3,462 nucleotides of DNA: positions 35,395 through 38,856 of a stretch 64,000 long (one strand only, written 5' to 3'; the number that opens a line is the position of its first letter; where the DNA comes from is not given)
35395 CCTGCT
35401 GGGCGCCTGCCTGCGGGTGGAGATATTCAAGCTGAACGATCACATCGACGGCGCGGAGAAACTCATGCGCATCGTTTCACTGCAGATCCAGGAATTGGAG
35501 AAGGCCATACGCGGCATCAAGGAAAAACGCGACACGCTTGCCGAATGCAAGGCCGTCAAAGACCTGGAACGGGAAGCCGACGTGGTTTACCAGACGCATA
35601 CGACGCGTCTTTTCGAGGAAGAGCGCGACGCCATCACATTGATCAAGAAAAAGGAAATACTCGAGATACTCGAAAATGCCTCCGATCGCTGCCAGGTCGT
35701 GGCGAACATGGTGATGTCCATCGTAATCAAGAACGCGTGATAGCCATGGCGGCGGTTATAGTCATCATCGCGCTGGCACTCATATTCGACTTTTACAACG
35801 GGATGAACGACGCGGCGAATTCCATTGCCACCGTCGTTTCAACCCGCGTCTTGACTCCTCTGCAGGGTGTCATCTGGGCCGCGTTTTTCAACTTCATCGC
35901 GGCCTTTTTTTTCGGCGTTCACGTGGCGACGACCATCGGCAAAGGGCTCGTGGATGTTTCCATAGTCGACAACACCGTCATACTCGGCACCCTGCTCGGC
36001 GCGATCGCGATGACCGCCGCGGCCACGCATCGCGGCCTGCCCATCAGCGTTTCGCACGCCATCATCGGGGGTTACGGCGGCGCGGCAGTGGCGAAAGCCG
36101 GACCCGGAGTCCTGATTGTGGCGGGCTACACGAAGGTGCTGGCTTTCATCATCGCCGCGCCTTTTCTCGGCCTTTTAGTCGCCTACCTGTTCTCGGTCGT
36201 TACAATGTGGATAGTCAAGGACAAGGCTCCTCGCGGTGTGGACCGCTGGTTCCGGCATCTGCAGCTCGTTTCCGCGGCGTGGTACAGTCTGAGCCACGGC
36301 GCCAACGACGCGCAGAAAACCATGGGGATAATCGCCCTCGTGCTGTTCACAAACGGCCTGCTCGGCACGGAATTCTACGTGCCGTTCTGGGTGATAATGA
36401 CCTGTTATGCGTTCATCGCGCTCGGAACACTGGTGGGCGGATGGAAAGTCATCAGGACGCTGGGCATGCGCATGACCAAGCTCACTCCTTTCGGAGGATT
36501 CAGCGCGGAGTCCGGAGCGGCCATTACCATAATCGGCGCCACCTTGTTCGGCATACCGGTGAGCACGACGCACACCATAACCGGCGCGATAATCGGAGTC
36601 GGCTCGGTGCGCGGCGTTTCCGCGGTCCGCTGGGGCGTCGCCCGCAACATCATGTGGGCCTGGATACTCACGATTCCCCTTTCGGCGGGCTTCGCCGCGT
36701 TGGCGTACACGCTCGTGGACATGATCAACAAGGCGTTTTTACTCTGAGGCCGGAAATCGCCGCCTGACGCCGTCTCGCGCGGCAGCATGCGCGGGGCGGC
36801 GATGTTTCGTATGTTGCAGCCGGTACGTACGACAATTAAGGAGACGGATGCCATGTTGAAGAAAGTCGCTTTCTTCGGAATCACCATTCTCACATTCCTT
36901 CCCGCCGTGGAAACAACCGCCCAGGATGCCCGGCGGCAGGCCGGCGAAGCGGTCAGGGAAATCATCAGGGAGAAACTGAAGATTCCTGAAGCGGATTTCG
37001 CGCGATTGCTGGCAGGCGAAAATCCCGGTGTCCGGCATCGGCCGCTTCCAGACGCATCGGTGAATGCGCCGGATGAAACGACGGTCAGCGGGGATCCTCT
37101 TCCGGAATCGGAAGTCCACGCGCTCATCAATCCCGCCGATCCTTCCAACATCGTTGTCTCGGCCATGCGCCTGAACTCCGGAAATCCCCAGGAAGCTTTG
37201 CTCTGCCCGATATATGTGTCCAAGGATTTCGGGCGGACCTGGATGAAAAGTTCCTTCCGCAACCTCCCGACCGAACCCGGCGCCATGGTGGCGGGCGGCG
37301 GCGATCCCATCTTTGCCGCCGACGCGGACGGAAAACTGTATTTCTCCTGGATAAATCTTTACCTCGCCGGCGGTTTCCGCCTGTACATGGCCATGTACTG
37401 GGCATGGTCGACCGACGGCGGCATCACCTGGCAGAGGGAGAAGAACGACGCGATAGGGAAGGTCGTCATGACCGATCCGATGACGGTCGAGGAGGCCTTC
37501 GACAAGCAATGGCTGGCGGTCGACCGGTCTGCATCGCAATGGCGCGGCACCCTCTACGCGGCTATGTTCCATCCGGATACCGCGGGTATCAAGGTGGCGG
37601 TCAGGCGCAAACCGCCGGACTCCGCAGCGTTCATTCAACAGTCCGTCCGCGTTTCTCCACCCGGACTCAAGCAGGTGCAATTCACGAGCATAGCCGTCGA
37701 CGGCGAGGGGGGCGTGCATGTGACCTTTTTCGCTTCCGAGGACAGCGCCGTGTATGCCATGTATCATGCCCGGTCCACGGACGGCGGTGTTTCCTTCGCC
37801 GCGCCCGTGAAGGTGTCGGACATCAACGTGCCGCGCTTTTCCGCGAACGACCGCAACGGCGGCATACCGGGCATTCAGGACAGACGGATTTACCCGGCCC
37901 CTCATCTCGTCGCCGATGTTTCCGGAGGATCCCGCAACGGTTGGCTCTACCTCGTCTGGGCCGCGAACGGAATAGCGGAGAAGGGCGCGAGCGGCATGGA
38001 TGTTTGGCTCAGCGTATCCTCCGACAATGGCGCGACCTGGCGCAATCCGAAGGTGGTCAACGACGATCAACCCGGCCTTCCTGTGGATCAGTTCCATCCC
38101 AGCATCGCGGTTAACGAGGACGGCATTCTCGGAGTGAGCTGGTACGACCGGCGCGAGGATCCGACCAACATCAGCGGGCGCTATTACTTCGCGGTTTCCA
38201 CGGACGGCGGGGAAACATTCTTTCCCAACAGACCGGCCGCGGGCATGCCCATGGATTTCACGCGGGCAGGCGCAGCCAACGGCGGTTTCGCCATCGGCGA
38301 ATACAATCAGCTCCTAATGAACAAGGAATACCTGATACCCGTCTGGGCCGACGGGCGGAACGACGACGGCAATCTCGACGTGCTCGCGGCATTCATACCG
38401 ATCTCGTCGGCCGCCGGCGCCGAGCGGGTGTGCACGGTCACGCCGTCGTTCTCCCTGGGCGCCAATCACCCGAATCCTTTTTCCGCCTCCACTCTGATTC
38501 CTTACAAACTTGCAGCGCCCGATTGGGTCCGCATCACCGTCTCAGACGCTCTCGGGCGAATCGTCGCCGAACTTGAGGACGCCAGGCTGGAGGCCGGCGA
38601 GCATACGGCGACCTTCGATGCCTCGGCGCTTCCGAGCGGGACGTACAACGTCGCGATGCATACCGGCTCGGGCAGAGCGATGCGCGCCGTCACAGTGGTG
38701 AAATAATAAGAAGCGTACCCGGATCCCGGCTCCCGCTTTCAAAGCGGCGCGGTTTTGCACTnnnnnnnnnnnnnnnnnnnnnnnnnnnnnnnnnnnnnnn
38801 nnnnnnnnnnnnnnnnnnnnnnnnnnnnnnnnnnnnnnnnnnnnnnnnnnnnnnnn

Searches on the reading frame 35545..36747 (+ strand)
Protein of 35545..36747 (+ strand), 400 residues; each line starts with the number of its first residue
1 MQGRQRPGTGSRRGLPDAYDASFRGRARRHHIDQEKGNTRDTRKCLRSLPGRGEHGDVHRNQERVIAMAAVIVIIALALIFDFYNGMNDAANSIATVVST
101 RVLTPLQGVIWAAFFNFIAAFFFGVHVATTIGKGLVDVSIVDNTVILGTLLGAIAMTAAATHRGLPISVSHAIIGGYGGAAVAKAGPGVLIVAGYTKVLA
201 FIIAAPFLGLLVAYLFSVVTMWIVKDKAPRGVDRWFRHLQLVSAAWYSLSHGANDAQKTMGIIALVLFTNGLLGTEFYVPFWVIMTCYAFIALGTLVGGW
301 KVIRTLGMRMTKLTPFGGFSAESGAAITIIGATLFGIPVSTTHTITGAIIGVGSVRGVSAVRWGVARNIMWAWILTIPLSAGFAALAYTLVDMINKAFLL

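Call 25: search_protein_families(library=pfam, proteins=[window:35545-36747:+], max_evalue=0.00001)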
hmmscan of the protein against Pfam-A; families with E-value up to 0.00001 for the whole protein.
window:35545-36747:+ (400 aa): 1 family
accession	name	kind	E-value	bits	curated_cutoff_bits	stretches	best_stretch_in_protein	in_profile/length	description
PF01384.25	PHO4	-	5.4e-88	295.7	33.7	1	85-383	1-349/350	Phosphate transporter family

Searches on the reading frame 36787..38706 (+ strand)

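Call 25: search_protein_families(library=pfam, proteins=[window:36787-38706:+], max_evalue=0.00001)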
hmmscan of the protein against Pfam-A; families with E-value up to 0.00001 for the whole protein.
window:36787-38706:+ (639 aa): 3 families
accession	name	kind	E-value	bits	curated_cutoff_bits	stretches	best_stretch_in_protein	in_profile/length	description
PF02012.26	BNR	-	8.7e-11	40.6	27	0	207-217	2-12/12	BNR/Asp-box repeat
PF13088.12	BNR_2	-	5.4e-08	33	31.4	0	164-348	44-208/277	BNR repeat-like domain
PF24316.1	Tli3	-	3.3e-07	31.1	27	0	113-156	55-105/129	T6SS Tli3 immunity protein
